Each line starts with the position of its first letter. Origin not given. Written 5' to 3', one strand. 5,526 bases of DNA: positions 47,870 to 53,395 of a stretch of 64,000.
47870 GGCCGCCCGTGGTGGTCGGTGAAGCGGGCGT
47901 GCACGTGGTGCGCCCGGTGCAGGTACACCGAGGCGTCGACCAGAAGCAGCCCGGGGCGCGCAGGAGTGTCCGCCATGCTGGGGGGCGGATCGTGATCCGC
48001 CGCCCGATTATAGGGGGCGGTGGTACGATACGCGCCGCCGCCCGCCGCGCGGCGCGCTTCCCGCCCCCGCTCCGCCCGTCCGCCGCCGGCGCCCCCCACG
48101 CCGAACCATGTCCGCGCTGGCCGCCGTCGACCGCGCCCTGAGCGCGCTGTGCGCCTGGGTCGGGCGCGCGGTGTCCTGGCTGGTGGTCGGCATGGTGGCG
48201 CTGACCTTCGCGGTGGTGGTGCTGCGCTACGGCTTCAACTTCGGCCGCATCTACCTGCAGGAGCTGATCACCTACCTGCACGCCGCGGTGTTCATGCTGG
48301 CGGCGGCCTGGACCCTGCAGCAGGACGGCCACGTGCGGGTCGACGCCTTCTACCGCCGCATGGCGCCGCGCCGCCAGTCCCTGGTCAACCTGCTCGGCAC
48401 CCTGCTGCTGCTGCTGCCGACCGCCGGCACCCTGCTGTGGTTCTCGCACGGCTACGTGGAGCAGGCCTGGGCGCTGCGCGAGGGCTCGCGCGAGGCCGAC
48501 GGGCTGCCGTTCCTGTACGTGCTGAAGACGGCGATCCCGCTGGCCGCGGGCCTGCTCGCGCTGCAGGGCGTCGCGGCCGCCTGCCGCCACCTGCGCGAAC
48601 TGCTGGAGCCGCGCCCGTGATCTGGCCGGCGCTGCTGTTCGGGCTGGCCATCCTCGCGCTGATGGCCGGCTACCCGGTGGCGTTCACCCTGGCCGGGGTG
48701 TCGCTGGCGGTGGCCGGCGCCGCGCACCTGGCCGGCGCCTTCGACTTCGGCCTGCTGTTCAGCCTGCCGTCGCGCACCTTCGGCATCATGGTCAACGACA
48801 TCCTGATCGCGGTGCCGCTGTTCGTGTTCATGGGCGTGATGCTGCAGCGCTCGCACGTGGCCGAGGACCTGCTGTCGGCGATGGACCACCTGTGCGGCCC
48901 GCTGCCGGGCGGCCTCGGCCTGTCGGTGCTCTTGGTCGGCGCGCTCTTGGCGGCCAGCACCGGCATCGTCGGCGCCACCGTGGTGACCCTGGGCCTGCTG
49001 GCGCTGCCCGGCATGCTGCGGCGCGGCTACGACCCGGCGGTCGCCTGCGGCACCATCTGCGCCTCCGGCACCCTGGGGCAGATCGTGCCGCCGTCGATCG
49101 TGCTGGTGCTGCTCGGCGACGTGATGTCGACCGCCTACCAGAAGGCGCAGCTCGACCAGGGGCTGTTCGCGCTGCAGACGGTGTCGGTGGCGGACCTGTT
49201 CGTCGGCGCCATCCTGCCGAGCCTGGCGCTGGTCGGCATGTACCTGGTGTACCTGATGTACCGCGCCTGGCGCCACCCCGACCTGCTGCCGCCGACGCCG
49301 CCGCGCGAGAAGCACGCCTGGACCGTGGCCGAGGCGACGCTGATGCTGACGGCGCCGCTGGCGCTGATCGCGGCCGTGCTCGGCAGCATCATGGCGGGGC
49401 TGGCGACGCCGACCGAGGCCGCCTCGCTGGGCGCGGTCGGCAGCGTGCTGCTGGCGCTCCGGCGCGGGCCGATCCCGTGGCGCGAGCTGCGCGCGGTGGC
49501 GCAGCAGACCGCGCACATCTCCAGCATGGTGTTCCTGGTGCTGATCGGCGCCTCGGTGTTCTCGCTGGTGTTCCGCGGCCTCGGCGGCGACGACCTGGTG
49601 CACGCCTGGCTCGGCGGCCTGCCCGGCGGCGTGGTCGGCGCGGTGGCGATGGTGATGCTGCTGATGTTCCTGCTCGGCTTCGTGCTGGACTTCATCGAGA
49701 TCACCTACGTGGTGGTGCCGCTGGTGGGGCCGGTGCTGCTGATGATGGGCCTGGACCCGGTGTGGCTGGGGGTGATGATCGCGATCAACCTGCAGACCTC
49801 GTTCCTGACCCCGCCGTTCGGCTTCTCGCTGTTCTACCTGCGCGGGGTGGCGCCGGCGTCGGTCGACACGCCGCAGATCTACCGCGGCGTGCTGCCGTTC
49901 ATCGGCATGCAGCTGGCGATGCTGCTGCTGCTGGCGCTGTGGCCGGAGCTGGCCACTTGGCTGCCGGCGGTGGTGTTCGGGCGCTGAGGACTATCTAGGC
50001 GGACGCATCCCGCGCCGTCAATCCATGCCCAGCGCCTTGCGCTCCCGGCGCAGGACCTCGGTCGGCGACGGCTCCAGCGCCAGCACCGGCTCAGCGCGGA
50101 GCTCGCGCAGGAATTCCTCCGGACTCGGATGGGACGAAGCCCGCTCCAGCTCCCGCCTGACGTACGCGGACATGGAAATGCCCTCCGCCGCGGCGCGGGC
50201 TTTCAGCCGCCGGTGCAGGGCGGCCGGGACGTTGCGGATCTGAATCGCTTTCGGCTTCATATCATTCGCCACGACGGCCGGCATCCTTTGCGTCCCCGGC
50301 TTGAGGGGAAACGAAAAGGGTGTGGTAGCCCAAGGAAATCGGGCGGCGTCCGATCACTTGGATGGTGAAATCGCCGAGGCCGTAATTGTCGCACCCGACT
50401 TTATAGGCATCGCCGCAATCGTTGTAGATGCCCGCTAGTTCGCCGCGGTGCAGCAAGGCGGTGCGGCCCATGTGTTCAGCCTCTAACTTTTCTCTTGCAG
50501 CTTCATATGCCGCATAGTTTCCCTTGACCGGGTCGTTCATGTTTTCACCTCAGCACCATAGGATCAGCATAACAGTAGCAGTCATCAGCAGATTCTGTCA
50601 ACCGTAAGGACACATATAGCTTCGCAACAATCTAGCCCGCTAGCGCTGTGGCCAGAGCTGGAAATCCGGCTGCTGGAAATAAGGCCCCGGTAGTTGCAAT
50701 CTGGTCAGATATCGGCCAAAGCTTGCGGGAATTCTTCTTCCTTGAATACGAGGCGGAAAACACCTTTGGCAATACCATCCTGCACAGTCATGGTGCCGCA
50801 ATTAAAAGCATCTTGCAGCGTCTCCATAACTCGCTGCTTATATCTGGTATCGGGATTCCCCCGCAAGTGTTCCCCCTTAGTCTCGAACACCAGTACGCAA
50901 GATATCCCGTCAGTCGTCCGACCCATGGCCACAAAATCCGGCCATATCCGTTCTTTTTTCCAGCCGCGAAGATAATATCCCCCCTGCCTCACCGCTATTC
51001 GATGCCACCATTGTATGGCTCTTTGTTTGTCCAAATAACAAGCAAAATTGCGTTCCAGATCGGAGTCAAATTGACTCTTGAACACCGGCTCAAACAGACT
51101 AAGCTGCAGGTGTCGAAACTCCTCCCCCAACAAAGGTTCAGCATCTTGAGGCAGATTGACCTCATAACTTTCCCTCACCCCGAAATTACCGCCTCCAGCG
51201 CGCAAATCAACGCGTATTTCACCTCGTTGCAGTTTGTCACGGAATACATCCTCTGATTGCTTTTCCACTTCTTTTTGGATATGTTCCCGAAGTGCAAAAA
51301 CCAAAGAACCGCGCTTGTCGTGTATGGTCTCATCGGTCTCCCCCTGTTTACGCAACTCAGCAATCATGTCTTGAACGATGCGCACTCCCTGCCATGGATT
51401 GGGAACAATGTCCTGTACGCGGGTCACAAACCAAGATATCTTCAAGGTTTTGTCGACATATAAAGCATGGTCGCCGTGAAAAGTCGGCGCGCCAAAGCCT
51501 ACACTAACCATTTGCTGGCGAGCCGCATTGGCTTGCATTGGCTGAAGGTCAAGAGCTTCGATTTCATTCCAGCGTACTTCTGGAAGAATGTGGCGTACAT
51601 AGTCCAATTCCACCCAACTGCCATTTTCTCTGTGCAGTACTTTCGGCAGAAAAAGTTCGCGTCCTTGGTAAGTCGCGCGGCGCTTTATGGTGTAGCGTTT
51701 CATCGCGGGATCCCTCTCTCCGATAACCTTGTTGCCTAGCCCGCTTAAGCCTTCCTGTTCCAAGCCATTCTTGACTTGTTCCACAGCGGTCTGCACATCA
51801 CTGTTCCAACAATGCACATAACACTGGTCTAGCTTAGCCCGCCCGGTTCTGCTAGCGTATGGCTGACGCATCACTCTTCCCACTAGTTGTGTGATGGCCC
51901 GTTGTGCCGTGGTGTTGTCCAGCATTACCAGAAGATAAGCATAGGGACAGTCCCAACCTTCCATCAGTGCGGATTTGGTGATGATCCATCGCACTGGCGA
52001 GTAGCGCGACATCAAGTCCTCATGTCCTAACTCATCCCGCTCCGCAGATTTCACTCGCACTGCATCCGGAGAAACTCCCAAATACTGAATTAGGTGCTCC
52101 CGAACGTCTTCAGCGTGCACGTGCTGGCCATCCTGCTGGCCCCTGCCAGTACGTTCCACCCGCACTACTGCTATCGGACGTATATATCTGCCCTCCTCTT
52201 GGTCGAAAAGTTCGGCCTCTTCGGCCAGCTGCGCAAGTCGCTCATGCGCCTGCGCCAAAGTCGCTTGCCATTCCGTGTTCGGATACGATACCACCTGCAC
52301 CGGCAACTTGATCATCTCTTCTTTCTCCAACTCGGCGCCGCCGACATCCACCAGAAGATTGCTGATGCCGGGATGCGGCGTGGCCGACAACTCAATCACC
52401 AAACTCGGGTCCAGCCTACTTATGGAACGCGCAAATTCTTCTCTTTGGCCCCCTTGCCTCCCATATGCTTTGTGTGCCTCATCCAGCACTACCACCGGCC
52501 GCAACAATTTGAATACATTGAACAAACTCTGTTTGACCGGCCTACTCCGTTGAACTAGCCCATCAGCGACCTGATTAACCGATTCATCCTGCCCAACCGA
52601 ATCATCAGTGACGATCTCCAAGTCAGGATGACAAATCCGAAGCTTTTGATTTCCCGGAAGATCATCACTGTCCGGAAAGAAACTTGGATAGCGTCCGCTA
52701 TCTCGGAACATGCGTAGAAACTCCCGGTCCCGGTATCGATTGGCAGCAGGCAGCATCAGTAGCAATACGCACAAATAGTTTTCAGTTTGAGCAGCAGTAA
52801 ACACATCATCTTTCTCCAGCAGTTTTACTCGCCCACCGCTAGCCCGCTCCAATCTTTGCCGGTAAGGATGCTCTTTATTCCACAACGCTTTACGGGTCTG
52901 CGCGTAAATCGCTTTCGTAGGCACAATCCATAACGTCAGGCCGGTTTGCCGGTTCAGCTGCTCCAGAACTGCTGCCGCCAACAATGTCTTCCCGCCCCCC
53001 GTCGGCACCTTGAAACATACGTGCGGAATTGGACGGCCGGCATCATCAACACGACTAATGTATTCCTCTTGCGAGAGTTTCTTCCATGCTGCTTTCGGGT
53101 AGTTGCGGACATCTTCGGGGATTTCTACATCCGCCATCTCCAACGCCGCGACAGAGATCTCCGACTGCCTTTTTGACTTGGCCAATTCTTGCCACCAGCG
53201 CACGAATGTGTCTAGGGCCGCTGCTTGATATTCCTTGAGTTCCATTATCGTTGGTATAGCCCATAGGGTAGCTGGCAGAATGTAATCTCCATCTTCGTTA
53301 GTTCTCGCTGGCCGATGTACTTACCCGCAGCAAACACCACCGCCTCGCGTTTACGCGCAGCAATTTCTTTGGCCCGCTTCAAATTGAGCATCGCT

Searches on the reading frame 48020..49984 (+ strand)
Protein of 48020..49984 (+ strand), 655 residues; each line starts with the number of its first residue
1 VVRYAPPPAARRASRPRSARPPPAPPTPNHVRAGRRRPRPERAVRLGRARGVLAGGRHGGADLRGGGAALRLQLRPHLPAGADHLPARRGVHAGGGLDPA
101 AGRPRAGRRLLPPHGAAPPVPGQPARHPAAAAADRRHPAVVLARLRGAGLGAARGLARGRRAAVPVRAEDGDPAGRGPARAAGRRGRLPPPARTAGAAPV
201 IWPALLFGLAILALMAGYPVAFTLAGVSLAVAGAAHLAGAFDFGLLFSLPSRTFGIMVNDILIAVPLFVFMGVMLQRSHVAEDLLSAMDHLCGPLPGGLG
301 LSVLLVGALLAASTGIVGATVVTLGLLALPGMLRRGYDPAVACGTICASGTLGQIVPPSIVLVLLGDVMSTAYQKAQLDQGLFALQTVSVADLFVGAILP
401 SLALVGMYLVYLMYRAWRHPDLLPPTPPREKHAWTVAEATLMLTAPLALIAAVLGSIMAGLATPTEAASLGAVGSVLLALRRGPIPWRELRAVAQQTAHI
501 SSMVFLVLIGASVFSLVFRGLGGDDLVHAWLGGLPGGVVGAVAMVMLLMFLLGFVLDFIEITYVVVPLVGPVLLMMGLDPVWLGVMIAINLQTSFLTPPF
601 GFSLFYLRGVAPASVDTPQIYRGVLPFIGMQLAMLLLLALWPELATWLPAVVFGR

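Call 7: search_protein_families(library=pfam, proteins=[window:48020-49984:+])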
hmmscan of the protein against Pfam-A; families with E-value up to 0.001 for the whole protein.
window:48020-49984:+ (655 aa): 1 family
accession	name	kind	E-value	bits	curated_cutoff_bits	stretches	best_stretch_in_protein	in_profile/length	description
PF06808.19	DctM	-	1.3e-71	242.1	23.8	1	208-644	2-413/413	Tripartite ATP-independent periplasmic transporter, DctM component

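Call 8: search_protein_families(library=ncbifam, proteins=[window:48020-49984:+])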
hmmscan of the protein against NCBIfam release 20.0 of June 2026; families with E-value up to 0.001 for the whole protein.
window:48020-49984:+ (655 aa): 3 families
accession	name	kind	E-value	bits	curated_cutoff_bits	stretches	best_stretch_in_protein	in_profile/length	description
TIGR00786.1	dctM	subfamily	8.5e-91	304.7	268.45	1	217-649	1-405/405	TRAP transporter large permease subunit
NF011634.1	PRK15060.1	equivalog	2.1e-17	63.3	800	1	261-645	55-417/425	2,3-diketo-L-gulonate TRAP transporter large permease YiaN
TIGR02123.1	TRAP_fused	subfamily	2.6e-05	23.1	320.65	1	254-611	160-503/615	TRAP transporter fused permease subunit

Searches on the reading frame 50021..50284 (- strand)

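Call 58: search_protein_families(library=padloc, proteins=[window:50021-50284:-], max_evalue=0.01)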
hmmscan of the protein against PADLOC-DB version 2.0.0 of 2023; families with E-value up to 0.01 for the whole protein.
window:50021-50284:- (88 aa): 0 families

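Call 60: search_protein_families(library=pfam, proteins=[window:50021-50284:-], max_evalue=0.01)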
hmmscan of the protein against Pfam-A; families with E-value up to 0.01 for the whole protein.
window:50021-50284:- (88 aa): 3 families
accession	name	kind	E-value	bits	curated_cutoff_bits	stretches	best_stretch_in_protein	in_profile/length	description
PF22513.2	FitA-like_RHH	-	9.5e-12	45.1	27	1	14-49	3-38/39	Antitoxin FitA-like, ribbon-helix-helix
PF05534.18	HicB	-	0.00022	21.5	21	1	19-44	24-49/51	HicB family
PF21983.2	NikA-like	-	0.0021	18.6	27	1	25-44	17-36/72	Mobilization protein NikA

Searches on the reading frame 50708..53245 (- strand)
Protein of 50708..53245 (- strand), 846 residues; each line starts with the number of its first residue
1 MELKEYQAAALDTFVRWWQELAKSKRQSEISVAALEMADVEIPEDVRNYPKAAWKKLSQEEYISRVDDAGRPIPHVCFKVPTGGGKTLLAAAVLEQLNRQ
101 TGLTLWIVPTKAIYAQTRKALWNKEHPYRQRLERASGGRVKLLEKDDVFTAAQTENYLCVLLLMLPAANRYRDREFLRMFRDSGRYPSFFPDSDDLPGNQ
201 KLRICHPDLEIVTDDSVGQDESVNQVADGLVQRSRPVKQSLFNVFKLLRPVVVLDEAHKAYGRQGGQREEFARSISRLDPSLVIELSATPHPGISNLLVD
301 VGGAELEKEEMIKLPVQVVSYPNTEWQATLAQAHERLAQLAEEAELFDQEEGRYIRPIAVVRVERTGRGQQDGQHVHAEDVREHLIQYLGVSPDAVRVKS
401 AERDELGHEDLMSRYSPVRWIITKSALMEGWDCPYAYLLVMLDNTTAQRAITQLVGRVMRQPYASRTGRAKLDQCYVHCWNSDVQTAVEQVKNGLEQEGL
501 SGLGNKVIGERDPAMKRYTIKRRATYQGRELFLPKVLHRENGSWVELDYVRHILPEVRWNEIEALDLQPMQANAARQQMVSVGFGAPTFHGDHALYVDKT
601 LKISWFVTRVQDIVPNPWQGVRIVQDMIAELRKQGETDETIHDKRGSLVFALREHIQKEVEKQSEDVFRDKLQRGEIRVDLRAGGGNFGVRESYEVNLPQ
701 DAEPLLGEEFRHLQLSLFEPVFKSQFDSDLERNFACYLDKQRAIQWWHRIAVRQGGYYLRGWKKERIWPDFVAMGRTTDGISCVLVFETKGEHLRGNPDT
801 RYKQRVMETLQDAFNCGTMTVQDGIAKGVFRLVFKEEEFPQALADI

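Call 7: search_protein_families(library=pfam, proteins=[window:50708-53245:-])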
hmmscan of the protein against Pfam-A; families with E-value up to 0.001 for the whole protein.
window:50708-53245:- (846 aa): 2 families
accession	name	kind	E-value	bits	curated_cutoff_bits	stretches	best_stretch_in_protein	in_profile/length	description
PF04851.21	ResIII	-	8.4e-13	49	22.5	1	55-131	20-83/164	Type III restriction enzyme, res subunit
PF00270.35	DEAD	-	2.5e-09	37.5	26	1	75-141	16-85/167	DEAD/DEAH box helicase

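Call 8: search_protein_families(library=ncbifam, proteins=[window:50708-53245:-])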
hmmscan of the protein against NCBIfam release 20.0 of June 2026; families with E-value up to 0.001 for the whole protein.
window:50708-53245:- (846 aa): 3 families
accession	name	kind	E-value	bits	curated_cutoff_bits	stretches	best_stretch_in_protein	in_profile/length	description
NF012027.0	PRK15483.1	equivalog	4.1e-08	31.6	564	0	409-474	493-558/986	type III restriction-modification system endonuclease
NF046055.1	restr_BPTD_3080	equivalog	0.0001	20.4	800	0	726-815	858-943/970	BPTD_3080 family restriction endonuclease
NF041063.1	DpdF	equivalog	0.00051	18.7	550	1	78-117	163-202/813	protein DpdF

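Call 32: find_encoding_contigs(protein=window:50708-53245:-, flank=4000, max_places=10)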
Protein window:50708-53245:- (846 aa): no gene with exactly this product is on record in the collection.

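Call 56: search_solved_structures(query=window:50708-53245:-, max_evalue=0.001)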
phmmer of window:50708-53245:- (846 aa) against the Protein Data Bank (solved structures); distinct sequences matched with E-value up to 0.001: 0.

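Call 58: search_protein_families(library=padloc, proteins=[window:50708-53245:-], max_evalue=0.01)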
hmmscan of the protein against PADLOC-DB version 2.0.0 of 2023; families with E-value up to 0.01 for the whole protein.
window:50708-53245:- (846 aa): 11 families
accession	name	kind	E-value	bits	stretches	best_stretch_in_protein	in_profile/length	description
PDLC03653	REase_III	-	1e-193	643.9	1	1-833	1-869/883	Type III restriction enzyme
PDLC03650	REase_III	-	1.2e-49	167.6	1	73-491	57-451/898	Type III restriction enzyme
PDLC03649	REase_III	-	6.1e-11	39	1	408-471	485-548/973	Type III restriction enzyme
PDLC03647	REase_III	-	3.5e-08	30.1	1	408-465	497-554/989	Type III restriction enzyme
PDLC03648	REase_III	-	8.6e-07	25.4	1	421-477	314-370/871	Type III restriction enzyme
PDLC02707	PbeA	-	0.00022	18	0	76-120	271-317/672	PbeA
PDLC04531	PDC-M23B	-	0.00022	17.4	1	76-138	316-382/1060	-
PDLC03651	REase_III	-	0.0011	15.1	0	37-124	29-121/873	Type III restriction enzyme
PDLC02872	DpdF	-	0.0025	14.3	1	78-112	180-214/859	DpdF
PDLC01980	CARF_m13--CARF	-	0.0027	15.6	1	24-112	57-129/168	-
PDLC04986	PDC-S28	-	0.0056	13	1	58-119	38-99/831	-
